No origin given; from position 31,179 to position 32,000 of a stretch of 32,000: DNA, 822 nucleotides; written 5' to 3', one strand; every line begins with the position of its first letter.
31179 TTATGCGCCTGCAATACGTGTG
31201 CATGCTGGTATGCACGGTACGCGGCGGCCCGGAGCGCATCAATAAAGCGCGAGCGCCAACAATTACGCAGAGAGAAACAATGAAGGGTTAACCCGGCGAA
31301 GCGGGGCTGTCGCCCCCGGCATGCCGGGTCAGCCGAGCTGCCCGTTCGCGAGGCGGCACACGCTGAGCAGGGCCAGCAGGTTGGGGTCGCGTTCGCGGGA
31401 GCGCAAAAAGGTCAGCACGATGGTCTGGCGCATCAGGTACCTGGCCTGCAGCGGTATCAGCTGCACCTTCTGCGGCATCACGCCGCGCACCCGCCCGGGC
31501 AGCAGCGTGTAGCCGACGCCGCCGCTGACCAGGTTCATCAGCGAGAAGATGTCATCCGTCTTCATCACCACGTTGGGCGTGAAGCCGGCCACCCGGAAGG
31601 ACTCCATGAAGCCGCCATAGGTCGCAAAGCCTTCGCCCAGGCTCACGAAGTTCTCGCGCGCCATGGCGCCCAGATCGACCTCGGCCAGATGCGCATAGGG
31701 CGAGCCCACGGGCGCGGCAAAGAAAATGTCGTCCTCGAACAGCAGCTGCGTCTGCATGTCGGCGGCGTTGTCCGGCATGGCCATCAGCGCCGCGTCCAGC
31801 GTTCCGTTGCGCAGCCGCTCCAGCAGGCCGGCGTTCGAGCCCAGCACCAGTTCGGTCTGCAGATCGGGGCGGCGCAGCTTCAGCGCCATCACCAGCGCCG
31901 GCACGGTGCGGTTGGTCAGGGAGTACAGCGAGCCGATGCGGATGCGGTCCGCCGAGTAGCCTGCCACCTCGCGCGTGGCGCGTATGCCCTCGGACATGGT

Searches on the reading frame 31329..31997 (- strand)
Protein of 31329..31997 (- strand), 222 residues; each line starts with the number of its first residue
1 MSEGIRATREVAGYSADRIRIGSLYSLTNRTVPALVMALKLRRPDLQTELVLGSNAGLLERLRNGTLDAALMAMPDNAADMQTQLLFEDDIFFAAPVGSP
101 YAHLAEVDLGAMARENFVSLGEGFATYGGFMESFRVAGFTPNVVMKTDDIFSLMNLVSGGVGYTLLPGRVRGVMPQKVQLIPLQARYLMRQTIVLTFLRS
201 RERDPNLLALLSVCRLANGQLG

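Call 78: search_protein_families(library=ncbifam, proteins=[window:31329-31997:-], max_evalue=0.00001)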
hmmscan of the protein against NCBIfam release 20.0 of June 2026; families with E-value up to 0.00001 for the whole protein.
window:31329-31997:- (222 aa): 16 families
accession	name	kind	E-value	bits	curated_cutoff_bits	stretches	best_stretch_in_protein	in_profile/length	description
NF053705.1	TransRegGltCGpos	equivalog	1.6e-25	89.9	350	1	17-195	91-271/300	glutamate biosynthesis transcriptional regulator GltC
NF007385.0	PRK09906.1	equivalog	1.2e-19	70.6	356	1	9-187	83-262/296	DNA-binding transcriptional regulator HcaR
NF045775.1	acetoin_reg_AlsR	exception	2.1e-15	57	430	1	9-211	83-285/290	acetoin biosynthesis transcriptional regulator AlsR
NF008416.0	PRK11242.1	equivalog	8.2e-15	54.9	277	1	2-196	76-270/300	transcriptional regulator CynR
NF047520.1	trans_act_CidR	equivalog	7.7e-14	51.6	415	1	15-187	89-262/292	cidABC operon transcriptional activator CidR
NF007439.0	PRK09986.1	equivalog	2.3e-12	46.9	290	1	11-186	91-269/296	LysR family transcriptional regulator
NF047711.1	PutUtilRegPtrR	equivalog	2.4e-12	46.6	400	1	15-211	87-279/283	putrescine utilization regulator PtrR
NF008361.0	PRK11151.1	equivalog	7.9e-11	41.8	329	1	19-168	93-242/305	DNA-binding transcriptional regulator OxyR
TIGR02424.1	TF_pcaQ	equivalog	1.4e-10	40.6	303.8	1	3-113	79-191/300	pca operon transcription factor PcaQ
NF050018.1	StrsTransRegOxyRFcella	equivalog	3.1e-09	36.8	500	1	18-191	92-263/289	oxidative stress transcriptional regulator OxyR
TIGR03339.1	phn_lysR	subfamily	1.1e-07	31.4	341.1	1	35-209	102-274/279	aminoethylphosphonate catabolism associated LysR family transcriptional regulator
NF008410.0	PRK11233.1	equivalog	8.5e-07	28.4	309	1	35-170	110-242/305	nitrogen assimilation transcriptional regulator NAC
NF040786.1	LysR_Sec_metab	equivalog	1.4e-06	27.5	250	1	18-167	92-246/298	selenium metabolism-associated LysR family transcriptional regulator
NF045990.1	TransRegCbbRRhodb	equivalog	5.4e-06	25.7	450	1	31-126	111-206/304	LysR family regulator CbbR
NF007667.0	PRK10341.1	equivalog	6.1e-06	25.4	308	1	32-170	112-250/312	transcriptional regulator TdcA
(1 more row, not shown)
